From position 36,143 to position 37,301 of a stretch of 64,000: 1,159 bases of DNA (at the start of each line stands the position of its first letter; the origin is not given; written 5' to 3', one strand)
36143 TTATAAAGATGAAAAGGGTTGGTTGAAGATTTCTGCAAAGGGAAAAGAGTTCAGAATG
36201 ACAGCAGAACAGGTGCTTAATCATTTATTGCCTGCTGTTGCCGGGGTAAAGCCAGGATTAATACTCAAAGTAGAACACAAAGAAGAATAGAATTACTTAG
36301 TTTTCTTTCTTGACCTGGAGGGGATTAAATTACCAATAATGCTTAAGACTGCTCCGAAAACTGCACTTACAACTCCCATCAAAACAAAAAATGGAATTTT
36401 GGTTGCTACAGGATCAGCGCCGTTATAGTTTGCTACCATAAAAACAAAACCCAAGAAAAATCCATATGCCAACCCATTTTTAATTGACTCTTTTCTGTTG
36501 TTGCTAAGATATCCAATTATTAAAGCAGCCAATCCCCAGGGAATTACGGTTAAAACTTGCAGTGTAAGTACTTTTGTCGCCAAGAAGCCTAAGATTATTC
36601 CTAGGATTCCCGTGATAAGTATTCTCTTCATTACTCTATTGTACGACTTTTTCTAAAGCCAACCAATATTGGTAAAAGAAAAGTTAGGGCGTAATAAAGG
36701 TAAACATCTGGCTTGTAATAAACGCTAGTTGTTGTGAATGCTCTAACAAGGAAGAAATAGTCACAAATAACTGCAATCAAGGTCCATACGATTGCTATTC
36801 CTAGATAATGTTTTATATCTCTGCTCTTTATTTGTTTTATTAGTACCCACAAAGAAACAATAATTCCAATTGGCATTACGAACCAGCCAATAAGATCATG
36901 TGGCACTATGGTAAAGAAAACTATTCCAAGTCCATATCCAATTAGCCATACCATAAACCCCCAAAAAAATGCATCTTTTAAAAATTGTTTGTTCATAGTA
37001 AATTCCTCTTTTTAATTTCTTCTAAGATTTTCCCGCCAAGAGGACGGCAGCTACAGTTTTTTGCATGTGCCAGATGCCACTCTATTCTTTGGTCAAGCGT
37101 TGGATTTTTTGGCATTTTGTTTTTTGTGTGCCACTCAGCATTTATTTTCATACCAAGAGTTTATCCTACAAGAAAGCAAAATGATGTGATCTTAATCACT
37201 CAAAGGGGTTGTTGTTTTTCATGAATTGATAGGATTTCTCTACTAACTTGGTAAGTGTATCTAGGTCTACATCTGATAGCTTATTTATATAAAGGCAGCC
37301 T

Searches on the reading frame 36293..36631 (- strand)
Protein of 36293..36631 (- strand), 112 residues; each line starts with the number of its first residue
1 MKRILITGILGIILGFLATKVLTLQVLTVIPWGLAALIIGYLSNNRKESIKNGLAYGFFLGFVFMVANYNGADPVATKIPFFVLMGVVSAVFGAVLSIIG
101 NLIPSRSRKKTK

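Call 7: search_protein_families(library=pfam, proteins=[window:36293-36631:-], max_evalue=0.01)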
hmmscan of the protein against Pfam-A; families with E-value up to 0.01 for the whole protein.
window:36293-36631:- (112 aa): 1 family
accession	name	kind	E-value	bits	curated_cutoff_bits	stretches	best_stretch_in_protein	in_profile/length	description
PF09605.15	Trep_Strep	-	0.0065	16.9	28.7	0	4-64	60-118/185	Hypothetical bacterial integral membrane protein (Trep_Strep)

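Call 28: search_protein_families(library=ncbifam, proteins=[window:36293-36631:-], max_evalue=0.001)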
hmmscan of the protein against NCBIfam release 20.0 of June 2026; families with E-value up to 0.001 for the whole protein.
window:36293-36631:- (112 aa): 0 families

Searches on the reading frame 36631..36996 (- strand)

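Call 7: search_protein_families(library=pfam, proteins=[window:36631-36996:-], max_evalue=0.01)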
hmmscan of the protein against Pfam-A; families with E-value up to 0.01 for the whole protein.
window:36631-36996:- (121 aa): 1 family
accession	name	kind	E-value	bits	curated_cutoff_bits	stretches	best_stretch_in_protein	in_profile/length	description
PF20664.2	DUF6814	-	0.006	17.2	25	1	60-114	3-57/71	Family of unknown function (DUF6814)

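Call 28: search_protein_families(library=ncbifam, proteins=[window:36631-36996:-], max_evalue=0.001)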
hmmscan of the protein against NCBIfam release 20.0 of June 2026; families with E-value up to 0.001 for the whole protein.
window:36631-36996:- (121 aa): 0 families

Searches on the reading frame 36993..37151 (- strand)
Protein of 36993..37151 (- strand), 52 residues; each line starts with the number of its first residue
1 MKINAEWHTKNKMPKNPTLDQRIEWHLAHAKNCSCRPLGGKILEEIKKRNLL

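Call 7: search_protein_families(library=pfam, proteins=[window:36993-37151:-], max_evalue=0.01)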
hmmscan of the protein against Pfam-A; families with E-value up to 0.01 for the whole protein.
window:36993-37151:- (52 aa): 0 families

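Call 28: search_protein_families(library=ncbifam, proteins=[window:36993-37151:-], max_evalue=0.001)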
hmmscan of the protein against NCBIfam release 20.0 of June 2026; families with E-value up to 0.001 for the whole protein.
window:36993-37151:- (52 aa): 0 families

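Call 49: find_homologous_proteins(query=window:36996-37151:-, max_evalue=0.001)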
Query window:36996-37151:- (52 aa): 179 proteins with E <= 0.001 among 179 candidates; the best 120 are listed.
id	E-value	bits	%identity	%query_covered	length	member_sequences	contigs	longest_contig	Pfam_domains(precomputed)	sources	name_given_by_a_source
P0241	3.0e-29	116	100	100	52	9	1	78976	-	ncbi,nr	ncbi:MAG TPA: hypothetical protein VHE53_00775 [Patescibacteria group bacterium]|nr:hypothetical pro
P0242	3.9e-25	103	88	100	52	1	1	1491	-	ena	-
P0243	4.9e-25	103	87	100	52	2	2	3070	-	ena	-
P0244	6.4e-25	103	87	100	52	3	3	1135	-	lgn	-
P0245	6.5e-25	103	90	96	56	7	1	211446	-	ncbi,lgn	-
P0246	2.2e-24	101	87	100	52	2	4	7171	-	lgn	-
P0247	2.4e-24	101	84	98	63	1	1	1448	-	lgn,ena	-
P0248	2.7e-24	101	82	98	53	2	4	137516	-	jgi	-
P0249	2.9e-24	101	86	96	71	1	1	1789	-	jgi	jgi:hypothetical protein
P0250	3.4e-24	100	86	98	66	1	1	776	-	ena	-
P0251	3.6e-24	100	79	100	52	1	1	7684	-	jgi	-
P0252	3.9e-24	100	85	100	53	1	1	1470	-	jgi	jgi:hypothetical protein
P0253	4.0e-24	100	83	100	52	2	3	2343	-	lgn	-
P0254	4.4e-24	100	83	100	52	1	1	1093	-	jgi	jgi:hypothetical protein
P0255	4.9e-24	100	83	100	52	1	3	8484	-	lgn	-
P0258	5.8e-24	100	82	98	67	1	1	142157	-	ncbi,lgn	-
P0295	1.7e-22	95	79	100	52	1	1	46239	-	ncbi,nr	ncbi:MAG TPA: hypothetical protein VG965_06960 [Patescibacteria group bacterium]|nr:hypothetical pro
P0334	3.3e-21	91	77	100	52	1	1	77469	-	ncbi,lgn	-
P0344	1.4e-20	89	76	98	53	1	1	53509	-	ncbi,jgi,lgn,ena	ncbi:MAG: hypothetical protein WC503_02280 [Candidatus Shapirobacteria bacterium]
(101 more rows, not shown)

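Call 51: find_encoding_contigs(protein=P0245, flank=3000, max_places=2)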
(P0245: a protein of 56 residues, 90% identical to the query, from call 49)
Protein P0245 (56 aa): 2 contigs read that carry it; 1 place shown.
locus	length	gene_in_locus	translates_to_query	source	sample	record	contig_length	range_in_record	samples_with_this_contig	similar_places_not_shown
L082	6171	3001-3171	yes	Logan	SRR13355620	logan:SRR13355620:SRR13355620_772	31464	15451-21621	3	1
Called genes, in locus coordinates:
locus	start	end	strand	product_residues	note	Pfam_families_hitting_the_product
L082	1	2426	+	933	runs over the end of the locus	PF04313:HSDR_N, PF04851:ResIII, PF00270:DEAD, PF18766:SWI2_SNF2, PF22679:T1R_D3-like, PF12008:EcoR124_C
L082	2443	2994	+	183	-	-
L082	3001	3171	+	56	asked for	-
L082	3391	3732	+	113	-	-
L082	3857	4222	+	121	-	-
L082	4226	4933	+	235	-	PF09864:MliC, PF03891:DUF333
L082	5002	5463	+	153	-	-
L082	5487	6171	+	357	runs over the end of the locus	PF00560:LRR_1 (faint), PF13855:LRR_8 (weak), PF23598:LRR_14, PF12799:LRR_4 (weak), PF13855:LRR_8, PF12799:LRR_4 (weak)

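Call 52: find_encoding_contigs(protein=P0248, flank=3000, max_places=2)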
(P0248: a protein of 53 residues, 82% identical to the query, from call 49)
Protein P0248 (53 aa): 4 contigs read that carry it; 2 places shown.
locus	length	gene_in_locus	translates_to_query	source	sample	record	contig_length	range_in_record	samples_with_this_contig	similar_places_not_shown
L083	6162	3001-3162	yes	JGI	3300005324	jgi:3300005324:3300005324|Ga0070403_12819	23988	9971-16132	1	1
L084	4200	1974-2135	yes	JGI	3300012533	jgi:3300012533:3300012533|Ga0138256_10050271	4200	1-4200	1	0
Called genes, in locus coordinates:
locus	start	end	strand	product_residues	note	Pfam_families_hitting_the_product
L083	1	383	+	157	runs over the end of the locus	-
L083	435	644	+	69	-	-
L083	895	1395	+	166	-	PF06983:3-dmu-9_3-mt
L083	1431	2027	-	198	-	-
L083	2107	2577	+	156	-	-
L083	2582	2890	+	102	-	-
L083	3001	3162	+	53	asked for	-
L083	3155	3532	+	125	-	-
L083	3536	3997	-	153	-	PF00571:CBS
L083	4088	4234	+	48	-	-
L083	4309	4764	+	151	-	PF03073:TspO_MBR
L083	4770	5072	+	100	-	PF08922:DUF1905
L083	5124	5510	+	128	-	PF00903:Glyoxalase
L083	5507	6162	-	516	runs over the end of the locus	PF20254:DMFA2_C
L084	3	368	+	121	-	?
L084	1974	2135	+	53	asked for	-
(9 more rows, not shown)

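Call 53: find_encoding_contigs(protein=P0258, flank=3000, max_places=2)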
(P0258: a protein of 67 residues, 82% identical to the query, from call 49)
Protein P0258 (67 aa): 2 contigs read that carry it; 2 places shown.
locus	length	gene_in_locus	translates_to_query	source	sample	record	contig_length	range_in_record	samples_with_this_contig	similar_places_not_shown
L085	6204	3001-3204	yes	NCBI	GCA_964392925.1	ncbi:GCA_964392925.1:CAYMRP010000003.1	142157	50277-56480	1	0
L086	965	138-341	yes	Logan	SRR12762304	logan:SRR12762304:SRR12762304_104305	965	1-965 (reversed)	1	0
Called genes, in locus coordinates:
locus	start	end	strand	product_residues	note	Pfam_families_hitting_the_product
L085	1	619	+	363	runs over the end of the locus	PF03979:Sigma70_r1_1 (weak), PF00140:Sigma70_r1_2, PF04542:Sigma70_r2, PF04539:Sigma70_r3, PF04545:Sigma70_r4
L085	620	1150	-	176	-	PF01464:SLT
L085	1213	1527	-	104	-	-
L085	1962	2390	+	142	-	PF06983:3-dmu-9_3-mt, PF00903:Glyoxalase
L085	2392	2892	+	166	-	PF06983:3-dmu-9_3-mt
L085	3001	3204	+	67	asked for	-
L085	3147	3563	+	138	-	-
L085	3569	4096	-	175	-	PF11026:DUF2721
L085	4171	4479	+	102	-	-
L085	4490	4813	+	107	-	PF00581:Rhodanese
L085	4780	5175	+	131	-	PF08818:DUF1801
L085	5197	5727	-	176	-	-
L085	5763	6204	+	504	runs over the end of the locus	PF03193:RsgA_GTPase (faint), PF13555:AAA_29 (faint), PF00005:ABC_tran, PF00006:ATP-synt_ab (faint), PF01926:MMR_HSR1 (faint), PF02463:SMC_N (faint), PF13304:AAA_21 (faint), PF00005:ABC_tran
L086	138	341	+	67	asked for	-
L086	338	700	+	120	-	-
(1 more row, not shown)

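Call 54: find_encoding_contigs(protein=P0295, flank=3000, max_places=2)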
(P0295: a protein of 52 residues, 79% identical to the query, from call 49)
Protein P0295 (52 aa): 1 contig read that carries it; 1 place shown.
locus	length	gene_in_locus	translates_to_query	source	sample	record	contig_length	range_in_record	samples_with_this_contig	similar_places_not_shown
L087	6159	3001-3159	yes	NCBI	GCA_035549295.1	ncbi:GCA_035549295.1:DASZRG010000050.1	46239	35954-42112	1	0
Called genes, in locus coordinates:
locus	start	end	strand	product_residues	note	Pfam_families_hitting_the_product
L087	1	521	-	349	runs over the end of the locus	PF13581:HATPase_c_2 (weak), PF02518:HATPase_c, PF14213:DUF4325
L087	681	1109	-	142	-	PF08818:DUF1801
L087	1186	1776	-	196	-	PF27998:ArabinogalactanP (weak)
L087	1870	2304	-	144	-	PF06983:3-dmu-9_3-mt, PF00903:Glyoxalase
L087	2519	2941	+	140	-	PF06983:3-dmu-9_3-mt (weak)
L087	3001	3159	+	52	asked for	-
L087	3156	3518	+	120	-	-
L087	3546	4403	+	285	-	PF00892:EamA (weak)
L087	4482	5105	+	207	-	PF03575:Peptidase_S51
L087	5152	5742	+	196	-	-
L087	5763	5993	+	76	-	-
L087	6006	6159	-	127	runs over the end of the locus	-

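Call 55: find_encoding_contigs(protein=P0334, flank=3000, max_places=2)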
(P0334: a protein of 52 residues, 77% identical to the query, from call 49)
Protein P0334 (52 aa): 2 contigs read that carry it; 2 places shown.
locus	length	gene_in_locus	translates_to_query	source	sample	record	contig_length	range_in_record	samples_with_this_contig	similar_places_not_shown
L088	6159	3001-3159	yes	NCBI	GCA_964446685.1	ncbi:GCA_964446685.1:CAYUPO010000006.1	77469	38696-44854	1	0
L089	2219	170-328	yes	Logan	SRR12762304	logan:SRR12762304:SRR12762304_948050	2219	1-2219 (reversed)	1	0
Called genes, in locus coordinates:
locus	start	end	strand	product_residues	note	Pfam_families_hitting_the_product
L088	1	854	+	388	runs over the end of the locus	-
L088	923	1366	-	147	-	-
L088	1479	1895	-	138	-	-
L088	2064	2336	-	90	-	PF01541:GIY-YIG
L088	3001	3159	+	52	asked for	-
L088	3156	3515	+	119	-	-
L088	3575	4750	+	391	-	PF00155:Aminotran_1_2, PF01041:DegT_DnrJ_EryC1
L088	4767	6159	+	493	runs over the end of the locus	PF14010:PEPcase_2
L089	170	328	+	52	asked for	-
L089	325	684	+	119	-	-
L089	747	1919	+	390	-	PF00155:Aminotran_1_2, PF01041:DegT_DnrJ_EryC1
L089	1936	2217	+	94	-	?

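Call 56: find_encoding_contigs(protein=P0344, flank=3000, max_places=2)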
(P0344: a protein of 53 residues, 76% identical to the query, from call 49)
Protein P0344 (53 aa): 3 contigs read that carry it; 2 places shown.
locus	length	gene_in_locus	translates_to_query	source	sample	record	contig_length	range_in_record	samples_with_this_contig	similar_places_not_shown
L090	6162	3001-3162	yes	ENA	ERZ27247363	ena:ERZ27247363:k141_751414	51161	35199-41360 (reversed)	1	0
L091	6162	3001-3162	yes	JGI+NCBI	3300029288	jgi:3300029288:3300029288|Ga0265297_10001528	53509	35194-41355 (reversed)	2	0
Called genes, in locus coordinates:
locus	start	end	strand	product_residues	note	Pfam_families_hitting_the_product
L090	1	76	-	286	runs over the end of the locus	PF13472:Lipase_GDSL_2 (weak)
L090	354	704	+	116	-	-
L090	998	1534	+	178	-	-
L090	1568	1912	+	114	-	PF06305:LapA_dom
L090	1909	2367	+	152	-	PF00293:NUDIX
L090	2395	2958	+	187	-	-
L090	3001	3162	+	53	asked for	-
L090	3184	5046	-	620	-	-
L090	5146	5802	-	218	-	PF00215:OMPdecase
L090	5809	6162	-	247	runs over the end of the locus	PF01145:Band_7, PF13421:Band_7_1 (weak)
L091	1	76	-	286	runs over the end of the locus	PF13472:Lipase_GDSL_2 (weak)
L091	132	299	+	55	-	-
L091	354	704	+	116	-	-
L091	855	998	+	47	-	PF11295:DUF3096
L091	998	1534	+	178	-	-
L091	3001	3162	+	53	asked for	-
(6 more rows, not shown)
